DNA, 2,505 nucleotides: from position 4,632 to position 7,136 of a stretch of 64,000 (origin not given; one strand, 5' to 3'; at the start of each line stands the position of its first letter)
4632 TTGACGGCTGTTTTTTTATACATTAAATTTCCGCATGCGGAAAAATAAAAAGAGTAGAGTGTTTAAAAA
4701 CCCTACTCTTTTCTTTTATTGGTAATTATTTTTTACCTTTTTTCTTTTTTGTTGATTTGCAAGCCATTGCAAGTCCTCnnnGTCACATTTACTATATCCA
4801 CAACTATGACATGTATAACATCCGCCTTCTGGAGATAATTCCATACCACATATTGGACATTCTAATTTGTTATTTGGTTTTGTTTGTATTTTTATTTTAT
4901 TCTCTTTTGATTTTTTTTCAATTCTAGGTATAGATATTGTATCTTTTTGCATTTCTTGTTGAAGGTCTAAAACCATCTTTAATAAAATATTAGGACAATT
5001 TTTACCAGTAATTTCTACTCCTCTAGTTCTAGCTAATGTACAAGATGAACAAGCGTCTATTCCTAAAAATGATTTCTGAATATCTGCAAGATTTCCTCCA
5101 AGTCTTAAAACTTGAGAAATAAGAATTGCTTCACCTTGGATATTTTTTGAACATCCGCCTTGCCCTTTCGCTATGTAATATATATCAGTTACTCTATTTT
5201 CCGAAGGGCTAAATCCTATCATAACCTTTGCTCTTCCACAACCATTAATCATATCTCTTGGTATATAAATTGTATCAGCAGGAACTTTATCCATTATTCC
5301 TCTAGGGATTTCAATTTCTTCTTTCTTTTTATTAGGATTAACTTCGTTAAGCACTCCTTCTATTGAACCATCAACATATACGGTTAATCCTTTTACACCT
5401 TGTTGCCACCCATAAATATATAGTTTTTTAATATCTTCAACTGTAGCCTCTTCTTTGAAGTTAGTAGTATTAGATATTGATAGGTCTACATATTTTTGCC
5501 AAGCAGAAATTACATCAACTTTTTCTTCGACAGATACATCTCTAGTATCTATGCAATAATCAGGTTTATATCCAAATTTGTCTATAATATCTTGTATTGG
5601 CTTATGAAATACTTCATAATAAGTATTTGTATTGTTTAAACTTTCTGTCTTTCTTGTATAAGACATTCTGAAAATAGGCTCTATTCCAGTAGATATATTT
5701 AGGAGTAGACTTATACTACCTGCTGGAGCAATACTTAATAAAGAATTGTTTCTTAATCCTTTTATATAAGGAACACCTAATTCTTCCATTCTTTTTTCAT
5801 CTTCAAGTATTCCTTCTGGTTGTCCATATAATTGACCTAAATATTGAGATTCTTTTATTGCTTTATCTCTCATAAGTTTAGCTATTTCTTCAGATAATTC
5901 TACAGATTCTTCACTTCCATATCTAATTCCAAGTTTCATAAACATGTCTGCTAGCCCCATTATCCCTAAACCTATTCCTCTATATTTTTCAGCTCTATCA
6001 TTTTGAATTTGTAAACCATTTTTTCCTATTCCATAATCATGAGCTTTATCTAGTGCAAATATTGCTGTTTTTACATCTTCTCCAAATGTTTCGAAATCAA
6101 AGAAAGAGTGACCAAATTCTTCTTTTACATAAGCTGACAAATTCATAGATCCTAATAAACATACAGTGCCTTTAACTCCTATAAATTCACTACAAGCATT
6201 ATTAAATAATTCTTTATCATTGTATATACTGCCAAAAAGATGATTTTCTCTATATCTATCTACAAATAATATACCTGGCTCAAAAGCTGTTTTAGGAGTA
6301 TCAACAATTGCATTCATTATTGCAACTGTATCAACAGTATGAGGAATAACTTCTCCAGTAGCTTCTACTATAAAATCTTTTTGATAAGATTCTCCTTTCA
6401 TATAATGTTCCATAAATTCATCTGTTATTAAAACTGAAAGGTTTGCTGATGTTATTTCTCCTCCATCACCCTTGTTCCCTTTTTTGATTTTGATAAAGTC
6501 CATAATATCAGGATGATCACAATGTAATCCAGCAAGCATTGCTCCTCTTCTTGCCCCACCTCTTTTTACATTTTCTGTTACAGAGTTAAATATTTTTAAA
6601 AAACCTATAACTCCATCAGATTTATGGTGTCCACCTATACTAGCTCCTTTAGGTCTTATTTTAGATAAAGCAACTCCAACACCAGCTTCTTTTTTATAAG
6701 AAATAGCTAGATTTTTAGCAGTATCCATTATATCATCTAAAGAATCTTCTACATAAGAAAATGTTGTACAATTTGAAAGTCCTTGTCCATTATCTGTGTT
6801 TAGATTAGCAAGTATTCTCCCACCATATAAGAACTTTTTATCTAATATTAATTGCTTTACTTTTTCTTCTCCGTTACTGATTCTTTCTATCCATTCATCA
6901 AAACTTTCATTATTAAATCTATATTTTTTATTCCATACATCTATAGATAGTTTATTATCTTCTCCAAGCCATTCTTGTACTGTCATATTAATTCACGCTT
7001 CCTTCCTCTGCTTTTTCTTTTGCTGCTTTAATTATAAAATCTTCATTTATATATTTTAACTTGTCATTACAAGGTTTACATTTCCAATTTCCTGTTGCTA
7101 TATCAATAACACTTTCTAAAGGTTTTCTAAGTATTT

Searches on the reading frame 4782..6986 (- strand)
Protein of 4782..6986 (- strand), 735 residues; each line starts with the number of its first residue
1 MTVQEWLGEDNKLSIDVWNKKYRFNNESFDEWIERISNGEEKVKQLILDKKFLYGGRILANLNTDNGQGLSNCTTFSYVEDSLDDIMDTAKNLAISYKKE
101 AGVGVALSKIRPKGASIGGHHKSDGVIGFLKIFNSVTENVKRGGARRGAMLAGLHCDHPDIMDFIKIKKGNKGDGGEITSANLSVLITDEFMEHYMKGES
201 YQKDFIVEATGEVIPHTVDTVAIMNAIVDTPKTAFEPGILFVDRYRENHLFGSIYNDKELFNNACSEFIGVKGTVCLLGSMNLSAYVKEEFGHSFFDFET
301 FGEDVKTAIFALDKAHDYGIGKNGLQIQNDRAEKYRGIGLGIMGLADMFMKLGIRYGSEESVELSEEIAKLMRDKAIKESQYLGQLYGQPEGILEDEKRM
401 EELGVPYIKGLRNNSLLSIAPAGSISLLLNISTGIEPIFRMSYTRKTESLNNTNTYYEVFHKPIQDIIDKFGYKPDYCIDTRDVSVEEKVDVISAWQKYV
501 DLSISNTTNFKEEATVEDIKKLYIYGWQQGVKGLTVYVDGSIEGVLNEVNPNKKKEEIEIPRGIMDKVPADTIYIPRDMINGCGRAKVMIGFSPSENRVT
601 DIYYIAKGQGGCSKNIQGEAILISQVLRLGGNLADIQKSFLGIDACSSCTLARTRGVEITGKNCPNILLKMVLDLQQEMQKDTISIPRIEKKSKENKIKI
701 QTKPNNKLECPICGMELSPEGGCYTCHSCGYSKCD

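Call 34: search_protein_families(library=phrogs, max_evalue=0.001, proteins=[window:4782-6986:-])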
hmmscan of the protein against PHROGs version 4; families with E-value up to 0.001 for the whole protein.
window:4782-6986:- (735 aa): 10 families
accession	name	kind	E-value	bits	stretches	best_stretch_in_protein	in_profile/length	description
phrog_84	-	DNA, RNA and nucleotide metabolism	5.9e-114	383.1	1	41-734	247-973/975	ribonucleoside-diphosphate reductase large subunit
phrog_3844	-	moron, auxiliary metabolic gene and host takeover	7.6e-30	105.2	2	274-392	160-268/451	NrdA-like aerobic NDP reductase large subunit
phrog_3987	-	DNA, RNA and nucleotide metabolism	1.7e-26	93.8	1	42-201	189-350/467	ribonucleotide reductase large subunit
phrog_367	-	DNA, RNA and nucleotide metabolism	3.8e-25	89.2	1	129-539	265-651/701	ribonucleotide reductase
phrog_30939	-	DNA, RNA and nucleotide metabolism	1.8e-14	53.6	1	55-430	484-817/977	ribonucleotide reductase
phrog_22953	-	DNA, RNA and nucleotide metabolism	4e-09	37.7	1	106-201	3-99/201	ribonucleotide reductase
phrog_12229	-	DNA, RNA and nucleotide metabolism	4.8e-08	32.9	1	49-146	56-151/577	ribonucleotide reductase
phrog_6132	-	DNA, RNA and nucleotide metabolism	7e-06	26.5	1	79-138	223-283/530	ribonucleotide reductase large subunit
phrog_23565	-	DNA, RNA and nucleotide metabolism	5.8e-05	24.3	1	679-734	145-198/199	ribonucleotide reductase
phrog_29665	-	unknown function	6.4e-05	24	1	334-391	76-133/150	-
